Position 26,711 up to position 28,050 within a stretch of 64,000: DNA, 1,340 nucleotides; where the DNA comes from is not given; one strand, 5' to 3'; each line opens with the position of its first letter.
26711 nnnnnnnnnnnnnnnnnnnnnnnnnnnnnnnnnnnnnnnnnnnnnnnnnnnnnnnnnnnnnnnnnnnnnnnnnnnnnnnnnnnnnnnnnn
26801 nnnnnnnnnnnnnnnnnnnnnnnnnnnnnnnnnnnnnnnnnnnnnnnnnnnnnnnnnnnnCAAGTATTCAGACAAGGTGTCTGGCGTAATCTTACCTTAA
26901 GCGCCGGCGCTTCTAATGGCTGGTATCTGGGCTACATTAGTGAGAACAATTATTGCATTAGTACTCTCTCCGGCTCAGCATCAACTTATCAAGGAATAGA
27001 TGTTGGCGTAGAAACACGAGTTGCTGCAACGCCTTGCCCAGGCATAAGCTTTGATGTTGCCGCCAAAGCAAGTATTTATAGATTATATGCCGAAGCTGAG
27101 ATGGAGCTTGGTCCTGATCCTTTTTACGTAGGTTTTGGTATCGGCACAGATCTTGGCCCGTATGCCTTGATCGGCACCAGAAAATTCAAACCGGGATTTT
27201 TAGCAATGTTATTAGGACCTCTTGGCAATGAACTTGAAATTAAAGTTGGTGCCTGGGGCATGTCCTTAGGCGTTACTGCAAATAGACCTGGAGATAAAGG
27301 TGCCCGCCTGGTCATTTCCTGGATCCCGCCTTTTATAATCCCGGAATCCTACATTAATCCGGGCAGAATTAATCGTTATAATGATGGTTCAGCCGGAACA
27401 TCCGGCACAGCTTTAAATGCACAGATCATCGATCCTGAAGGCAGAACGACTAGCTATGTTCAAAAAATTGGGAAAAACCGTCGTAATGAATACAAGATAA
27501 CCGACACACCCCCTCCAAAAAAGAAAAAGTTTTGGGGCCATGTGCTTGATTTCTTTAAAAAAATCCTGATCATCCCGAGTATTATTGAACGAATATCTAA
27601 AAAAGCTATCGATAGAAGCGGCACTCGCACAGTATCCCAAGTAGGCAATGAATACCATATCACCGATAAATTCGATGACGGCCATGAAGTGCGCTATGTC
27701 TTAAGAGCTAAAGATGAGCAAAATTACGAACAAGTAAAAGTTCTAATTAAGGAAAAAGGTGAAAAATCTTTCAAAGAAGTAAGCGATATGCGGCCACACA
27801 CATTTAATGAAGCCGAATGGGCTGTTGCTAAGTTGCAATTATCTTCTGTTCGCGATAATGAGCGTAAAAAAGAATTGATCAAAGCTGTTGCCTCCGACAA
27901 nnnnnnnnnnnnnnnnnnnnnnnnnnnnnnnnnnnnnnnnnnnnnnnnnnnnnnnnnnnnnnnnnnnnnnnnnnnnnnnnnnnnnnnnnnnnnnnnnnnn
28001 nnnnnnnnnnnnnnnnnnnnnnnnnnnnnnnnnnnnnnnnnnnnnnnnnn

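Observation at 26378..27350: Porin-like Gly/aromatic beta-rich module embedded in a giant helical protein that lacks a signal peptide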

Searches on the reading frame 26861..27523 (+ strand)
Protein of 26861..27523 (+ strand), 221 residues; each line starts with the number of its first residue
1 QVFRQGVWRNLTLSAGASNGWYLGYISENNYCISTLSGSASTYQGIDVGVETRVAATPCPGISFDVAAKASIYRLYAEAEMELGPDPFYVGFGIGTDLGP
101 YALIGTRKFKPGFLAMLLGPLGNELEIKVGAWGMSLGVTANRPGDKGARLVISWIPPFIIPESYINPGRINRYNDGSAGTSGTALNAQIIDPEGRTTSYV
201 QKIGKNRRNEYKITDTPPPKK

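Call 66: predict_structure(alignment_id=A3)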
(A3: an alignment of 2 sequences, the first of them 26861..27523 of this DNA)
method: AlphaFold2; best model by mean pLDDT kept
length: 221 residues; sequences in the alignment: 2
mean_pLDDT: 40.8   pTM: 0.41
mean pLDDT of the five models: 40.8, 40.5, 38.0, 37.0, 24.8
residues with pLDDT >= 90: 0; 70-90: 5; 50-70: 51; < 50: 165
segments of 3 or more residues with pLDDT < 50: 1-86, 111-122, 141-148, 161-215, 218-221
pLDDT, mean of each block of 10 residues (from residue 1): 21 21 27 29 26 29 36 42 48 57 61 41 62 65 47 60 41 25 33 41 40 46 40
secondary structure, 60 per line:
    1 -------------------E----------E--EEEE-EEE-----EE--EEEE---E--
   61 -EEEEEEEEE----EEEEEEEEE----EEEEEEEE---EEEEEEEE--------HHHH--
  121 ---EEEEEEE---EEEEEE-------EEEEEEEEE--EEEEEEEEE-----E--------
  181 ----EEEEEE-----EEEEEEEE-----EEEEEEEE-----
elements in order: E34-37 E39-41 E51-54 E62-70 E75-83 E88-95 E99-106 H115-118 E124-130 E134-139 E147-155 E158-166 E185-190 E196-203 E209-216

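Call 71: fold_search(model_id=the predicted structure, library=pdb)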
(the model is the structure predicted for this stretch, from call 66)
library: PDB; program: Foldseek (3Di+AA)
matches with E <= 10: 440; with E <= 0.001: 0
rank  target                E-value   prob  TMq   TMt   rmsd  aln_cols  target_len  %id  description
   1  9hq1_A                6.5e-02  0.20  0.16  0.11  18.2       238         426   11  XusB lipoprotein bound to ferric salmochelin (released 2025-09-17)
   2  6ms2                  1.2e-01  0.28  0.21  0.12  17.3       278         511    9  Crystal structure of the GH43 BlXynB protein from Bacillus licheniformis (released 2019-04-17)
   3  9xph_I                1.4e-01  0.14  0.16  0.13  28.6       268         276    9  The structure of baseplate central region of phage phikz (released 2026-02-11)
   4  9n73_LI               1.8e-01  0.25  0.19  0.10  15.1       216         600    7  SSU processome maturation and disassembly, State G (released 2025-10-29)
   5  9gcz_A                2.3e-01  0.11  0.15  0.10  18.7       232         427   12  XusB lipoprotein bound to ferric enterobactin (released 2025-08-13)
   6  9g33_UH               3.0e-01  0.25  0.21  0.10  15.5       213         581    9  Stalled 90S - Utp23-Krr1-deltaC3 (released 2025-06-18)
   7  7k1r_C                3.2e-01  0.25  0.23  0.12  16.8       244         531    7  X-ray Structure of an Enterobacter GH43 Beta-Xylosidase: EcXyl43 F507A mutant (released 2021-11-10)
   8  9hq1_B                3.4e-01  0.15  0.18  0.12  17.5       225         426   10  XusB lipoprotein bound to ferric salmochelin (released 2025-09-17)
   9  9eih_E                3.7e-01  0.33  0.26  0.21  15.7       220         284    9  Import stalled PINK1 TOM complex (released 2025-03-12)
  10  8uws_D                4.7e-01  0.14  0.19  0.10  18.2       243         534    9  Cryo-EM structure of an Enterobacter GH43 Beta-Xylosidase: EcXyl43 (released 2024-05-15)
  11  4hzy_A                5.0e-01  0.11  0.20  0.14  19.6       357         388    8  Crystal structure of influenza A neuraminidase N3-H274Y (released 2013-11-06)
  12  9eje_A                5.2e-01  0.09  0.17  0.12  16.2       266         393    6  NCS.1 Fab in complex with N5 NA of A/shorebird/Delaware Bay/309/2016 (DB16, H10N5) -- 3 Fabs (released 2025-08-13)
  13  9e5c_1d               5.2e-01  0.07  0.17  0.07  17.9       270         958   11  Cryo-EM structure of 96 nm repeat of microtubule doublet from T. brucei flagellum (released 2025-03-12)
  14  6xn1_A                5.5e-01  0.14  0.22  0.17  16.2       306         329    6  Crystal structure of the GH43_1 enzyme from Xanthomonas citri complexed with xylose (released 2020-12-02)
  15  9gcz_B                5.8e-01  0.10  0.17  0.11  18.4       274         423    8  XusB lipoprotein bound to ferric enterobactin (released 2025-08-13)
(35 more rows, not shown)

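Call 84: fold_search(model_id=the predicted structure, library=viral)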
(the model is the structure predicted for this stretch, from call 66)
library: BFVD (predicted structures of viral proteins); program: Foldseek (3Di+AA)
matches with E <= 10: 516; with E <= 0.001: 0
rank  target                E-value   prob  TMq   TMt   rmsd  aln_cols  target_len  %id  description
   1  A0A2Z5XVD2            2.2e-02  0.66  0.22  0.10  17.9       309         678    7  Minor tail protein [Mycobacterium phage PP]
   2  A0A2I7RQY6            3.6e-02  0.38  0.19  0.11  19.3       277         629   10  (no name in the UniProt tables at hand)
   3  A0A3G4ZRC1            5.4e-02  0.57  0.19  0.11  19.7       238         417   10  Uncharacterized protein [Dasosvirus sp.]
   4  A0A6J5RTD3            6.6e-02  0.28  0.19  0.11  16.9       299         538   10  Uncharacterized protein [uncultured Caudovirales phage]
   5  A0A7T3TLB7            7.7e-02  0.28  0.23  0.10  17.9       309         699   10  (no name in the UniProt tables at hand)
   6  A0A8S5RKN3            9.4e-02  0.41  0.24  0.12  16.2       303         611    8  Uncharacterized protein [virus sp. ct6GG30]
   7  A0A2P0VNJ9            1.0e-01  0.13  0.14  0.03  28.7       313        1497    8  Fibronectin type III domain-containing protein [Tetraselmis virus 1]
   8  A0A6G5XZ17            1.2e-01  0.14  0.16  0.12  27.3       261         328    7  (no name in the UniProt tables at hand)
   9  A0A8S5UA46            1.2e-01  0.13  0.13  0.06  37.5       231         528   10  Minor structural protein [Siphoviridae sp. ctij073]
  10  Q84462                1.5e-01  0.20  0.14  0.20  18.6       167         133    6  Uncharacterized protein [Paramecium bursaria Chlorella virus 1]
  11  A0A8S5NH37            1.5e-01  0.09  0.12  0.08  44.1       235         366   10  Tail protein (Fragment) [Siphoviridae sp. ctB9N2]
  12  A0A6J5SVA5            1.9e-01  0.66  0.19  0.24  30.1       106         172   10  Uncharacterized protein [uncultured Caudovirales phage]
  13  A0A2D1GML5            1.9e-01  0.09  0.14  0.03  26.5       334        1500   10  (no name in the UniProt tables at hand)
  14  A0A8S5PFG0            2.0e-01  0.21  0.22  0.13  17.8       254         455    9  Uncharacterized protein [Siphoviridae sp. ctwDU14]
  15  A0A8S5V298            2.1e-01  0.08  0.12  0.04  21.0       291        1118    7  Tail protein [CrAss-like virus sp. ctelJ1]
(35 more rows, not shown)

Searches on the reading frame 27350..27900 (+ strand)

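Call 17: search_protein_families(library=pfam, proteins=[window:27350-27900:+], max_evalue=10)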
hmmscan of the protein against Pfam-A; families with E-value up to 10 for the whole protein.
window:27350-27900:+ (183 aa): 1 family
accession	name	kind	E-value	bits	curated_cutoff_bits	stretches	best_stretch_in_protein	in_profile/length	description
PF13642.11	DUF4144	-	0.054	14.6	27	1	103-169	32-95/100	protein structure with unknown function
